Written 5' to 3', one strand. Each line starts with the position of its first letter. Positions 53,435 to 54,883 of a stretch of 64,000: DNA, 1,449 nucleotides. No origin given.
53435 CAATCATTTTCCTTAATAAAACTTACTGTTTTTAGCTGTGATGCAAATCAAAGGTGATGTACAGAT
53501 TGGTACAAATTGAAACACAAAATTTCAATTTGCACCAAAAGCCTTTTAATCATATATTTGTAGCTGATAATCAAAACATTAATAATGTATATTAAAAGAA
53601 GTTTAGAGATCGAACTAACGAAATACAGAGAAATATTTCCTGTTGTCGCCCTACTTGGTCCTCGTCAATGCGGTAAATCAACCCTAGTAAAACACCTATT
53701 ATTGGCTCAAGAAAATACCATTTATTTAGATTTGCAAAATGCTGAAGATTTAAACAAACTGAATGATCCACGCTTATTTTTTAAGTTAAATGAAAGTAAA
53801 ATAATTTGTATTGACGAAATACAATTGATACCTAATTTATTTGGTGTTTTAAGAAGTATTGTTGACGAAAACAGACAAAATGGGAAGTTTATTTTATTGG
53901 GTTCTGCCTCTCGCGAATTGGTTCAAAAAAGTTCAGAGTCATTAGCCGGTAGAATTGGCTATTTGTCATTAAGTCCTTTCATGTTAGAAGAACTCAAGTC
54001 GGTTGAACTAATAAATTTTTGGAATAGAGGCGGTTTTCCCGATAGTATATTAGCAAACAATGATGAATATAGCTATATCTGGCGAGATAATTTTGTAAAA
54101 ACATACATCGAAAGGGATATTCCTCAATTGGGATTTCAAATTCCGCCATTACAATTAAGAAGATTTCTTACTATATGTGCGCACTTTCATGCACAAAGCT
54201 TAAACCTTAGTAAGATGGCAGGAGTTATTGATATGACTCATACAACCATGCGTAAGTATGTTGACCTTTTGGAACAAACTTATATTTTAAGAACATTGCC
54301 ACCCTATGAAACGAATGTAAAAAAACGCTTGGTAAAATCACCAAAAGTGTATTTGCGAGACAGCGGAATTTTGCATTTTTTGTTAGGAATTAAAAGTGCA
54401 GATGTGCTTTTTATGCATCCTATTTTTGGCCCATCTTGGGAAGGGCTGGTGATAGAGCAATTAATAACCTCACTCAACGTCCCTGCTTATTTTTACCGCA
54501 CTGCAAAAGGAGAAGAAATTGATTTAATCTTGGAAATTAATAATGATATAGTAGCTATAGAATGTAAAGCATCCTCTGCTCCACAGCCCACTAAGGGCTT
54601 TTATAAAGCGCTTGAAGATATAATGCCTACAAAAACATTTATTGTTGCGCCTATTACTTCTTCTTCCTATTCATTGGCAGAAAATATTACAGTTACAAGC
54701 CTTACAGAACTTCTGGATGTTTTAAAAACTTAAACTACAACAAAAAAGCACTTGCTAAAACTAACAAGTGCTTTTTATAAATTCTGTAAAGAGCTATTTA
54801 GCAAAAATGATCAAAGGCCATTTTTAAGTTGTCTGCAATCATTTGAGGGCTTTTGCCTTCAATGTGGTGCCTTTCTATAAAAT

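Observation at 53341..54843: DUF4143 AAA-ATPase gene inserted as a 1.3-kb cassette bracketed by 103-bp direct repeats that duplicate the 3' end of the neighbouring gene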

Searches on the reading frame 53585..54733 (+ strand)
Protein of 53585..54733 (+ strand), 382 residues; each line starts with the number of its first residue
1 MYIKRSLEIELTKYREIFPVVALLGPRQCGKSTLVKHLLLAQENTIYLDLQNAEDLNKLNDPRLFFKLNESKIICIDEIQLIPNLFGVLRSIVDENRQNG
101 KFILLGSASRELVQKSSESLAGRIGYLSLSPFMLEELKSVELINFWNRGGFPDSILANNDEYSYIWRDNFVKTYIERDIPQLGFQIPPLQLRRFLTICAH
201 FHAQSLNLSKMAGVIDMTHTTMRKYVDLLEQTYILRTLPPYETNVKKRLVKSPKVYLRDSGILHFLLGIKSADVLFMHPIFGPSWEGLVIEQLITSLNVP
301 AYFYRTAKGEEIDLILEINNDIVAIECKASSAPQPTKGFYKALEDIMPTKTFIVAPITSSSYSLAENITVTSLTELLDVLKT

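Call 10: search_protein_families(library=pfam, proteins=[window:53585-54733:+])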
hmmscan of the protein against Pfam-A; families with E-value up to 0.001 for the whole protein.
window:53585-54733:+ (382 aa): 3 families
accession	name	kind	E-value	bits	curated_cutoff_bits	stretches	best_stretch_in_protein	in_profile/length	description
PF13635.12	DUF4143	-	2.5e-44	151.3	28.1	1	176-330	1-160/160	Domain of unknown function (DUF4143)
PF13173.12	AAA_14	-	4.5e-29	101.5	27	1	19-137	3-128/129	AAA domain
PF13401.12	AAA_22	-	3.1e-05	24.7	27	0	21-61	8-51/130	AAA domain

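Call 11: search_protein_families(library=padloc, proteins=[window:53585-54733:+], max_evalue=0.01)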
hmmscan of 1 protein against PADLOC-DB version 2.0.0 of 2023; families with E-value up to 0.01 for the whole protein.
window:53585-54733:+ (382 aa): 7 families
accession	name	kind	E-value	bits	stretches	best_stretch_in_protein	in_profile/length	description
PDLC04790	PDC-S01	-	3.5e-87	290.9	2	137-344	169-384/422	-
PDLC04789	PDC-S01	-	9.2e-52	174.3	1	1-342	1-355/375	-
PDLC04791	PDC-S01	-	4.8e-38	128.9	1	10-356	13-377/395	-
PDLC04787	PDC-S01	-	7.6e-31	105.4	1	2-375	10-404/412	-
PDLC04788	PDC-S01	-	1.4e-20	71.7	2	19-136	21-149/448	-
PDLC04786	PDC-S01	-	1.2e-17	61.8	2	251-332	304-389/439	-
PDLC04792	PDC-S01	-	5e-12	43.2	2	253-350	305-401/452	-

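Call 13: find_encoding_contigs(protein=window:53585-54733:+, flank=6000, max_places=10)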
Protein window:53585-54733:+ (382 aa): no gene with exactly this product is on record in the collection.

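Call 27: find_related_loci(query=window:53585-54733:+, collection=metagenome_contigs, flank=5000)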
Query window:53585-54733:+ (382 aa) in metagenome_contigs; peptide patterns used: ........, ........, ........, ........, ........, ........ (x = any residue, [..] = any of these).
139 stretches matched a pattern; 17 encode a relative of the query (tblastn E <= 1e-3); 17 distinct loci.
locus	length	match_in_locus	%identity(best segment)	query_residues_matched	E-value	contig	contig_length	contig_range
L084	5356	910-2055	99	1-382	0e+0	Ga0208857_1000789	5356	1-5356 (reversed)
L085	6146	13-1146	48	1-378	4e-118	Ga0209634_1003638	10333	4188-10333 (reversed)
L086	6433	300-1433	48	1-378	3e-118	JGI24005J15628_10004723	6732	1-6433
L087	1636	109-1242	48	1-378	2e-125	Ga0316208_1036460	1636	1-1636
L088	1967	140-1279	47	1-380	1e-123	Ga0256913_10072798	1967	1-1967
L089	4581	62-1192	48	1-377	1e-115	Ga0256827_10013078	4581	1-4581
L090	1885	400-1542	47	1-381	4e-116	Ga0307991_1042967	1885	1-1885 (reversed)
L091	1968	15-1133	47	1-373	5e-114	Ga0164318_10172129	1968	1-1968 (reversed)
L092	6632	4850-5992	43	1-380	6e-104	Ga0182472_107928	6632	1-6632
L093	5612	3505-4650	43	1-381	4e-104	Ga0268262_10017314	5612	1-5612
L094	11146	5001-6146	44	1-381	2e-102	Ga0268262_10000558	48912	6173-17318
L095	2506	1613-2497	49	1-295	2e-96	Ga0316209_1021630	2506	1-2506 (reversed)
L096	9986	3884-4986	39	18-380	4e-78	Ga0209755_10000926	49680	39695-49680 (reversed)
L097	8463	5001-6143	44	1-380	2e-104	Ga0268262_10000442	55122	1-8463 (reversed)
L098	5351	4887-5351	49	1-155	1e-42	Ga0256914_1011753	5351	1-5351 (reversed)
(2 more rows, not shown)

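Call 38: find_homologous_proteins(query=window:53585-54733:+, max_evalue=1e-30)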
Query window:53585-54733:+ (382 aa): 7992 proteins with E <= 1e-30 among 8000 candidates; the best 120 are listed.
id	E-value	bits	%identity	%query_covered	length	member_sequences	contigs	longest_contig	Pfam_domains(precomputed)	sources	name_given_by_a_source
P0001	3.5e-242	821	97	99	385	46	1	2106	PF13173.13,PF13635.13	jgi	jgi:hypothetical protein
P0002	1.9e-198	677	77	99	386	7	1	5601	PF13173.13,PF13635.13,PF13401.13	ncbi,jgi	jgi:predicted AAA+ superfamily ATPase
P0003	4.6e-195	666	76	100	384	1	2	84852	PF13173.13,PF13635.13,PF13401.13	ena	-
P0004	1.2e-191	654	74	97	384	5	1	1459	PF13173.13,PF13635.13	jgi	jgi:uncharacterized protein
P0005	6.5e-185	632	70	100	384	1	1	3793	PF13173.13,PF13635.13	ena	-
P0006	6.7e-185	632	72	99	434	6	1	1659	PF13173.13,PF13635.13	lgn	-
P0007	1.1e-181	622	70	100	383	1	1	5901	PF13173.13,PF13635.13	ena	-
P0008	1.6e-181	621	71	99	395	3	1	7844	PF13173.13,PF13635.13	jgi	jgi:uncharacterized protein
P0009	2.2e-180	617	69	100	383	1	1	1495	PF13173.13,PF13635.13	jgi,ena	-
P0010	2.2e-180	617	69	100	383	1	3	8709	PF13173.13,PF13635.13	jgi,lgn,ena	jgi:predicted AAA+ superfamily ATPase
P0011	3.4e-180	617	70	100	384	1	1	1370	PF13173.13,PF13635.13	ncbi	-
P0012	4.6e-180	616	69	100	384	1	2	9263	PF13173.13,PF13635.13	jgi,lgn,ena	jgi:predicted AAA+ superfamily ATPase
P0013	1.3e-179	615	68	100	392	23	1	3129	PF13173.13,PF13635.13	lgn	-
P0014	1.8e-179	614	69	100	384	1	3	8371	PF13173.13,PF13635.13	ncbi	-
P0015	2.7e-179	614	69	100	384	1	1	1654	PF13173.13,PF13635.13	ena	-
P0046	2.7e-175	601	67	100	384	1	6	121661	PF13173.13,PF13635.13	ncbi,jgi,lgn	jgi:hypothetical protein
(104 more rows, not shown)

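Call 39: find_encoding_contigs(protein=P0003, flank=4000, max_places=4)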
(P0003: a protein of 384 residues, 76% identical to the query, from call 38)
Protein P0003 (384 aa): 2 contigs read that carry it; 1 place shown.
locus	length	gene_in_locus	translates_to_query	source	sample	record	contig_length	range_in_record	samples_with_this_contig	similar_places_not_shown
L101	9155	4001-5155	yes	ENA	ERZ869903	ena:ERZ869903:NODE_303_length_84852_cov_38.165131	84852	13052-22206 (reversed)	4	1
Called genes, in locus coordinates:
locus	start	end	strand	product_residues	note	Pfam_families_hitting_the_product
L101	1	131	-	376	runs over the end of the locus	PF13173:AAA_14, PF13401:AAA_22 (faint), PF13635:DUF4143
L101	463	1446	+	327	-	PF01073:3Beta_HSD, PF01370:Epimerase, PF02719:Polysacc_synt_2, PF04321:RmlD_sub_bind, PF05368:NmrA, PF07993:NAD_binding_4, PF13460:NAD_binding_10, PF16363:GDP_Man_Dehyd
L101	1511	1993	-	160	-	PF09912:DUF2141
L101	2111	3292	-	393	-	PF01494:FAD_binding_3, PF13450:NAD_binding_8 (weak)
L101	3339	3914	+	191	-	PF00440:TetR_N, PF13972:TetR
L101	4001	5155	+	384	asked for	PF13173:AAA_14, PF13401:AAA_22 (faint), PF13635:DUF4143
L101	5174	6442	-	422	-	PF19295:SufBD_N, PF01458:SUFBD_core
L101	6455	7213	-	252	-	PF02463:SMC_N (faint), PF00005:ABC_tran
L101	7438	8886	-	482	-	PF19295:SufBD_N, PF01458:SUFBD_core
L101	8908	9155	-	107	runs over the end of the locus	PF01521:Fe-S_biosyn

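Call 40: find_encoding_contigs(protein=P0002, flank=4000, max_places=4)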
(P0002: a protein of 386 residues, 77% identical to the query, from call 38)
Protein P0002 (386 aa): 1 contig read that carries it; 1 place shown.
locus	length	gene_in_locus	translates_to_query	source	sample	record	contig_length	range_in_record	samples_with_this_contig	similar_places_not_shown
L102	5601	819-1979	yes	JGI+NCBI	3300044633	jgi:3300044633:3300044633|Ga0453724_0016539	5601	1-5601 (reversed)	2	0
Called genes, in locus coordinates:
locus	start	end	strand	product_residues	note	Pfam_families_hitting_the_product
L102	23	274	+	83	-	PF13635:DUF4143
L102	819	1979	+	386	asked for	PF13173:AAA_14, PF13401:AAA_22 (faint), PF13635:DUF4143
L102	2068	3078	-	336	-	PF04389:Peptidase_M28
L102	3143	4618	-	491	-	PF01406:tRNA-synt_1e, PF09334:tRNA-synt_1g (faint), PF09190:DALR_2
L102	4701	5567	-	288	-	PF07661:MORN_2 (faint)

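Call 41: find_encoding_contigs(protein=P0046, flank=4000, max_places=6)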
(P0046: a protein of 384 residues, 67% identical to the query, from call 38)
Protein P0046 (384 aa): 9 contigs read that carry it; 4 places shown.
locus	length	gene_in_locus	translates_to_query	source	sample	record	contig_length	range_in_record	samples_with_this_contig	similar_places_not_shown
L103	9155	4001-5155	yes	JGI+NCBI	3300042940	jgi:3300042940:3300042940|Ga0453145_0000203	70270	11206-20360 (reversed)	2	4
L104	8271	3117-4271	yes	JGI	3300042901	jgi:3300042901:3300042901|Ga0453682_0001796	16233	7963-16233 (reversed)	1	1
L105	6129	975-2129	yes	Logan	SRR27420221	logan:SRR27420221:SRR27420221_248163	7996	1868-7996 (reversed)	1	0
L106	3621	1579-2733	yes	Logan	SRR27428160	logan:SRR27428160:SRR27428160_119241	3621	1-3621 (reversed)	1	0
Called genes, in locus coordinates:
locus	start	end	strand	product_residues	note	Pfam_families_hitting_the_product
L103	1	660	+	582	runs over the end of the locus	PF01336:tRNA_anti-codon, PF00152:tRNA-synt_2, PF02938:GAD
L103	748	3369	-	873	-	PF14903:WG_beta_rep (faint)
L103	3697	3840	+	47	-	-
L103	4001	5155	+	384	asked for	PF13173:AAA_14, PF13635:DUF4143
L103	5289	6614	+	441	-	PF13638:PIN_4, PF02562:PhoH, PF13604:AAA_30 (faint), PF13245:AAA_19 (faint)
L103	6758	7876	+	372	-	-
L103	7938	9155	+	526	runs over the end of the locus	PF00520:Ion_trans, PF07885:Ion_trans_2 (weak)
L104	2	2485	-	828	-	?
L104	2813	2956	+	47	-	-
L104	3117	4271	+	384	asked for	PF13173:AAA_14, PF13635:DUF4143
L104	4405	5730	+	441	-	PF13638:PIN_4, PF02562:PhoH, PF13604:AAA_30 (faint), PF13245:AAA_19 (faint)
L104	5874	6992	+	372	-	-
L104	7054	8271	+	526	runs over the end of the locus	PF00520:Ion_trans, PF07885:Ion_trans_2 (weak)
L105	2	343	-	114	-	?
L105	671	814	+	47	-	-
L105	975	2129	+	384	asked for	PF13173:AAA_14, PF13635:DUF4143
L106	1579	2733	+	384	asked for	PF13173:AAA_14, PF13635:DUF4143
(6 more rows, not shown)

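Call 54: search_solved_structures(query=window:53585-54733:+, max_evalue=0.01, show_alignments=1)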
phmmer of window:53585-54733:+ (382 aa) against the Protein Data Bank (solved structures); distinct sequences matched with E-value up to 0.01: 0.

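Call 55: search_protein_families(library=ncbifam, proteins=[window:53585-54733:+], max_evalue=0.01)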
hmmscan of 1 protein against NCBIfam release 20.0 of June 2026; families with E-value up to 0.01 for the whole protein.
window:53585-54733:+ (382 aa): 2 families
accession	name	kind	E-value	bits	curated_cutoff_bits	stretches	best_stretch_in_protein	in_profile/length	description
TIGR03420.1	DnaA_homol_Hda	equivalog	0.0016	18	194.8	1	20-105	40-128/226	DnaA regulatory inactivator Hda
NF000868.0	PRK00080.1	equivalog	0.0033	16.4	282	0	16-82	49-114/330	Holliday junction branch migration DNA helicase RuvB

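Call 56: find_encoding_contigs(protein=P0001, flank=5000, max_places=10)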
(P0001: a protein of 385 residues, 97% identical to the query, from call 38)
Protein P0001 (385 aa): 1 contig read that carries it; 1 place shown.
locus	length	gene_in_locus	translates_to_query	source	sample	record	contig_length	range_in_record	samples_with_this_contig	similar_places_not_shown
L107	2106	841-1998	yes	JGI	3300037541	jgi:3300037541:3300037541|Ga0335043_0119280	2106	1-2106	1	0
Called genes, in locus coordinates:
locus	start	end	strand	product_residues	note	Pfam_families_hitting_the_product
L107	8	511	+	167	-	PF00534:Glycos_transf_1, PF13692:Glyco_trans_1_4, PF20706:GT4-conflict (weak)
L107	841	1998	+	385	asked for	PF13173:AAA_14, PF13635:DUF4143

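Call 57: list_cluster_members(proteins=[P0001])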
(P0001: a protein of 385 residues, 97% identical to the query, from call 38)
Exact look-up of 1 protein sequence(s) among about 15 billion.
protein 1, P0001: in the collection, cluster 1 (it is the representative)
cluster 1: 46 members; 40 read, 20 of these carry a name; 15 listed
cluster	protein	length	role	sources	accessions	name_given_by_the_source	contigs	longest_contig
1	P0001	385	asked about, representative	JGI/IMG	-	hypothetical protein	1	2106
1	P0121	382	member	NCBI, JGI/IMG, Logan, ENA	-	predicted AAA+ superfamily ATPase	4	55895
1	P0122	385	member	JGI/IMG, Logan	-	predicted AAA+ superfamily ATPase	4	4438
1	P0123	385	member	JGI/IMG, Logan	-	predicted AAA+ superfamily ATPase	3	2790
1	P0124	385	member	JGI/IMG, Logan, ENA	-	hypothetical protein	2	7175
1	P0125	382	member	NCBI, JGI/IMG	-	predicted AAA+ superfamily ATPase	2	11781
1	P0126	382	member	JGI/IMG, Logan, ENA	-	predicted AAA+ superfamily ATPase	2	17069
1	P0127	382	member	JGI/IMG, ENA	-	predicted AAA+ superfamily ATPase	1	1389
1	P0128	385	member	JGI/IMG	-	predicted AAA+ superfamily ATPase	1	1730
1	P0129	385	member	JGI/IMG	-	hypothetical protein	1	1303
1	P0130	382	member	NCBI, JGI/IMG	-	hypothetical protein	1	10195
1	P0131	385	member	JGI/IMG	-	predicted AAA+ superfamily ATPase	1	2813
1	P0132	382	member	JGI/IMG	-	predicted AAA+ superfamily ATPase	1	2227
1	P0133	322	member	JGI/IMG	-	predicted AAA+ superfamily ATPase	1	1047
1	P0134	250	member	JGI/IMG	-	predicted AAA+ superfamily ATPase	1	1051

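Call 58: find_encoding_contigs(protein=P0121, flank=6000, max_places=6)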
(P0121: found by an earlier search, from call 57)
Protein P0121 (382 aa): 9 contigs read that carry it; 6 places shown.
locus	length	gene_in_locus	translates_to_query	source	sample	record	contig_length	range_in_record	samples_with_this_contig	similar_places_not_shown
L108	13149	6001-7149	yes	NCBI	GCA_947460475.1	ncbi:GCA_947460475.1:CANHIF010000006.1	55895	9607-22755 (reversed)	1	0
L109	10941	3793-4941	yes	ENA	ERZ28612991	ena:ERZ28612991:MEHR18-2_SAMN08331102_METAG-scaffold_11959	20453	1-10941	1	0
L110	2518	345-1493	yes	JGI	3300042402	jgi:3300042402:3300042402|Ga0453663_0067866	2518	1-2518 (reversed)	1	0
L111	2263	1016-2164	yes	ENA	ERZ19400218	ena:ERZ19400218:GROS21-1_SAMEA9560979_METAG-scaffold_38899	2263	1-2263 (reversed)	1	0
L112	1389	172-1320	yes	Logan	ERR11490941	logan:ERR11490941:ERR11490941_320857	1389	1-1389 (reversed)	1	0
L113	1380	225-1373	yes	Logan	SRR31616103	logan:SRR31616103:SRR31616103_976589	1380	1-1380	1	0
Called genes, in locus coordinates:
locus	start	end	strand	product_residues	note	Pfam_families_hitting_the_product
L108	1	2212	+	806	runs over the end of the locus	PF00270:DEAD, PF00271:Helicase_C, PF16124:RecQ_Zn_bind, PF09382:RQC, PF00570:HRDC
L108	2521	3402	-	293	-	PF01522:Polysacc_deac_1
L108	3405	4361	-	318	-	PF00583:Acetyltransf_1 (faint)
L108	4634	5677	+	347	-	PF00534:Glycos_transf_1, PF13692:Glyco_trans_1_4, PF20706:GT4-conflict (weak)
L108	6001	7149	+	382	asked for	PF13173:AAA_14, PF13635:DUF4143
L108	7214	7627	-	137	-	PF06491:Disulph_isomer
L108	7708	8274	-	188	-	PF01765:RRF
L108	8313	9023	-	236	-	PF00696:AA_kinase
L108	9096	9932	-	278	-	PF25025:EF-Ts_N (faint), PF00889:EF_TS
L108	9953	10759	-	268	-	PF00318:Ribosomal_S2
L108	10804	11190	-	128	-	PF00380:Ribosomal_S9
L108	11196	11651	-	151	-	PF00572:Ribosomal_L13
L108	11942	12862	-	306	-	PF18962:Por_Secre_tail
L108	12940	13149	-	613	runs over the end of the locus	PF13860:FlgD_ig (weak), PF18962:Por_Secre_tail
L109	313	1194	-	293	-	PF01522:Polysacc_deac_1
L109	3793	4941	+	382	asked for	PF13173:AAA_14, PF13635:DUF4143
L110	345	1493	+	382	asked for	PF13173:AAA_14, PF13635:DUF4143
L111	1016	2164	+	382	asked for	PF13173:AAA_14, PF13635:DUF4143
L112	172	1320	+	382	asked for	PF13173:AAA_14, PF13635:DUF4143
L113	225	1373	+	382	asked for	PF13173:AAA_14, PF13635:DUF4143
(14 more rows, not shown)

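Call 59: find_encoding_contigs(protein=P0124, flank=6000, max_places=6)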
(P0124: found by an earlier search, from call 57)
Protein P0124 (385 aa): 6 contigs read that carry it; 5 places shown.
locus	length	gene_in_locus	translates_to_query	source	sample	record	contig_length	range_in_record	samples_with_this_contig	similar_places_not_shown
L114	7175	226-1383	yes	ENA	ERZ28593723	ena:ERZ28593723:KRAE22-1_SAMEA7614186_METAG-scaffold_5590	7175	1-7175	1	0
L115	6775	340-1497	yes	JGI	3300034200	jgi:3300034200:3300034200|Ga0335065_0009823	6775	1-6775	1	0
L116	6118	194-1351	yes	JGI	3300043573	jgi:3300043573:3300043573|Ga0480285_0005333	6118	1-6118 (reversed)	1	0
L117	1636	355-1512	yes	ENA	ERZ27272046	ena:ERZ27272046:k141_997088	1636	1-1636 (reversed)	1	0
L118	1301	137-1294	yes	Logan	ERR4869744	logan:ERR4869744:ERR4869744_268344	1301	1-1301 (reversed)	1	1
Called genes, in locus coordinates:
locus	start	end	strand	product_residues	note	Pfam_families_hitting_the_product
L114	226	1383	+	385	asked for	PF13173:AAA_14, PF13635:DUF4143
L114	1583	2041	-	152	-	PF06491:Disulph_isomer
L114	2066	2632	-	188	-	PF01765:RRF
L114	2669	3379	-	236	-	PF00696:AA_kinase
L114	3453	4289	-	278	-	PF25025:EF-Ts_N (faint), PF00889:EF_TS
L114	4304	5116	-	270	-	PF00318:Ribosomal_S2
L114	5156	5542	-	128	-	PF00380:Ribosomal_S9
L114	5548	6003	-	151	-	PF00572:Ribosomal_L13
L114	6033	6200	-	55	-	-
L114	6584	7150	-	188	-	-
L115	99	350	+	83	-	-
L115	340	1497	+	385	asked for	PF13173:AAA_14, PF13635:DUF4143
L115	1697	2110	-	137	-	PF06491:Disulph_isomer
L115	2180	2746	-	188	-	PF01765:RRF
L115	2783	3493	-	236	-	PF00696:AA_kinase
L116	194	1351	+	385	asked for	PF13173:AAA_14, PF13635:DUF4143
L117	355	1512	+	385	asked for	PF13173:AAA_14, PF13635:DUF4143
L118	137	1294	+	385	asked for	PF13173:AAA_14, PF13635:DUF4143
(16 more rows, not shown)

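Call 90: predict_structure(alignment_id=A6)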
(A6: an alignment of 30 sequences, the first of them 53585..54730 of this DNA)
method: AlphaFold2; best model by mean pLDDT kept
length: 382 residues; sequences in the alignment: 30
mean_pLDDT: 76.2   pTM: 0.65
mean pLDDT of the five models: 76.2, 64.6, 64.3, 59.8, 58.6
residues with pLDDT >= 90: 96; 70-90: 165; 50-70: 87; < 50: 34
segments of 3 or more residues with pLDDT < 50: 1-4, 115-118, 148-172
pLDDT, mean of each block of 10 residues (from residue 1): 56 86 70 75 82 88 92 89 83 89 77 53 71 59 53 42 40 53 65 77 84 82 79 78 81 79 60 57 73 84 92 93 93 88 94 91 94 93 86
secondary structure, 60 per line:
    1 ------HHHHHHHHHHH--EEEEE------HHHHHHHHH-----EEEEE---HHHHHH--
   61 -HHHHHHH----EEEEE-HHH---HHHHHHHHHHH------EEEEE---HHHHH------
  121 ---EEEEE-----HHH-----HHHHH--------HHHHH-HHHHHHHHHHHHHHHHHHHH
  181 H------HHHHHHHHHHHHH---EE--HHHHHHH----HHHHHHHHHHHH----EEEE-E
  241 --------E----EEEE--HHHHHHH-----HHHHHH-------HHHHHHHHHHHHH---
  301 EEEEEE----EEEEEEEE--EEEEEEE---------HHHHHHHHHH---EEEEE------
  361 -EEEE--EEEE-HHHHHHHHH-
elements in order: H7-17 E20-24 H31-39 E45-49 H53-58 H62-68 E73-77 H85-95 E102-106 H110-114 E124-128 H142-146 H155-159 H161-181 H188-200 H208-214 H219-230 E235-238 E254-257 H260-266 H272-277 H285-297 E301-306 E311-318 E321-327 H337-346 E350-354 E362-365 E368-371 H373-381
